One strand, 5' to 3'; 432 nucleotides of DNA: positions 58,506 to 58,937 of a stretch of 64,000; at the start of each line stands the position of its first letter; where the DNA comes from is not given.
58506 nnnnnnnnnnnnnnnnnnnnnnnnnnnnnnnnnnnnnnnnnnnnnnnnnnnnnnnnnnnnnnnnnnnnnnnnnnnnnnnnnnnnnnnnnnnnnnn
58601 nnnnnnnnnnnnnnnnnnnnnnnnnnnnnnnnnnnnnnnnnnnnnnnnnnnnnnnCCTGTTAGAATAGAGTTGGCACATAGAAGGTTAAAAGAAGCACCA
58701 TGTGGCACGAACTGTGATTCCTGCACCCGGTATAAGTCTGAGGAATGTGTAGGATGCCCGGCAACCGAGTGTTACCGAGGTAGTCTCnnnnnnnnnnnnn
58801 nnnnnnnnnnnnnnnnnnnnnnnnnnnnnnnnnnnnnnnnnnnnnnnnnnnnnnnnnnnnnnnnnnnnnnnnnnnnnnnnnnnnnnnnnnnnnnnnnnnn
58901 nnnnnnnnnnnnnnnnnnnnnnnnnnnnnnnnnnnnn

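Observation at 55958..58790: Lrp/AsnC regulator with an 8-Cys tail divergent from an Fe-S carrier / DGC / MvhD-like / ferredoxin operon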

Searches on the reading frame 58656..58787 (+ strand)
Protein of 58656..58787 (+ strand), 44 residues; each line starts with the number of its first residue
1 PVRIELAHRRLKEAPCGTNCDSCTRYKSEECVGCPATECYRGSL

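Call 73: search_protein_families(library=ncbifam, alignment_id=A5, max_evalue=1)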
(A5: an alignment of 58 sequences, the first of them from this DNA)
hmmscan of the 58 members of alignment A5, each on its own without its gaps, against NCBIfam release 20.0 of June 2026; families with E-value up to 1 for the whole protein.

A. member 1, seq(44 aa): 0 families

B. families by the number of members that match (of 58 scanned): 8 families
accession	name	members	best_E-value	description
TIGR03962.1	mycofact_rSAM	3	0.068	mycofactocin radical SAM maturase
TIGR03601.1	B_an_ocin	1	0.021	heterocycloanthracin/sonorensin family bacteriocin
NF008051.0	PRK10785.1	1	0.057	maltodextrin glucosidase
NF040546.1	rSAM_CUAEP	1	0.06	CUAEP/CCAEP-tail radical SAM (seleno)protein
NF045490.1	FdxA_Protbact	1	0.075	ferredoxin FdxA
NF007260.0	PRK09710.1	1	0.094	type I toxin-antitoxin system endodeoxyribonuclease toxin RalR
NF011263.0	PRK14669.1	1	0.22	excinuclease ABC subunit C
TIGR01290.1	nifB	1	0.31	nitrogenase cofactor biosynthesis protein NifB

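Call 74: search_protein_families(library=pfam, alignment_id=A5, max_evalue=1)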
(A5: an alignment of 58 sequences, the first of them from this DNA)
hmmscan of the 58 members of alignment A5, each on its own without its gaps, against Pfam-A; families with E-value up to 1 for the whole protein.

A. member 1, seq(44 aa): 0 families

B. families by the number of members that match (of 58 scanned): 14 families
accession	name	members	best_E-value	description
PF12669.12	FeoB_associated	8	0.03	FeoB-associated Cys-rich membrane protein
PF12675.12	DUF3795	7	0.014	Protein of unknown function (DUF3795)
PF06770.17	Arif-1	2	0.26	Actin-rearrangement-inducing factor (Arif-1)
PF23782.1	Tsg_N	1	0.015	Twisted gastrulation (Tsg) protein N-terminal domain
PF12773.13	DZR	1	0.018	Double zinc ribbon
PF20826.3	PHD_5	1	0.035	PhD finger domain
PF00130.28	C1_1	1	0.043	Phorbol esters/diacylglycerol binding domain (C1 domain)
PF19986.4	DUF6422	1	0.085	Family of unknown function (DUF6422)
PF12171.14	zf-C2H2_jaz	1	0.12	Zinc-finger double-stranded RNA-binding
PF07013.16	DUF1314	1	0.19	Protein of unknown function (DUF1314)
PF18769.7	APOBEC1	1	0.21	APOBEC1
PF25112.1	zf-AtTam37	1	0.22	AtTam37 zinc finger region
PF10374.15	EST1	1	0.24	Telomerase activating protein Est1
PF18775.7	APOBEC4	1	0.6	APOBEC4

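Call 76: predict_structure(alignment_id=A5)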
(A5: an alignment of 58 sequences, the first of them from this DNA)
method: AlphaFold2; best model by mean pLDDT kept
length: 44 residues; sequences in the alignment: 58
mean_pLDDT: 87.4   pTM: 0.57
mean pLDDT of the five models: 87.4, 86.2, 86.0, 83.0, 81.8
residues with pLDDT >= 90: 21; 70-90: 22; 50-70: 1; < 50: 0
segments of 3 or more residues with pLDDT < 50: none
pLDDT, mean of each block of 10 residues (from residue 1): 79 88 92 91 86
secondary structure, 60 per line:
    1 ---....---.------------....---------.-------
elements in order: H4-7 H24-27

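Call 79: fold_search(model_id=the predicted structure, library=pdb)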
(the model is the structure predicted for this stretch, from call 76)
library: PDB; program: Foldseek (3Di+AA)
matches with E <= 10: 0; with E <= 0.001: 0
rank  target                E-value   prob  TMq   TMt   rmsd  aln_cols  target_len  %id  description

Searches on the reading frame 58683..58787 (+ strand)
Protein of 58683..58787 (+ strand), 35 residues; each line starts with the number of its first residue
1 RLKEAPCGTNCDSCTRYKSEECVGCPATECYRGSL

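Call 8: search_protein_families(library=pfam, proteins=[window:58683-58787:+], max_evalue=10)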
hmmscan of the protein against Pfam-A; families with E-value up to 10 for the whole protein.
seq(35 aa): 2 families
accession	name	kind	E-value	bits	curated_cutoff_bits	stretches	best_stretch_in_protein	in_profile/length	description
PF12675.12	DUF3795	-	0.032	15.1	22.6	1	5-20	3-18/83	Protein of unknown function (DUF3795)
PF00151.25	Lipase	-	1.3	8.8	27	1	8-30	283-305/336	Lipase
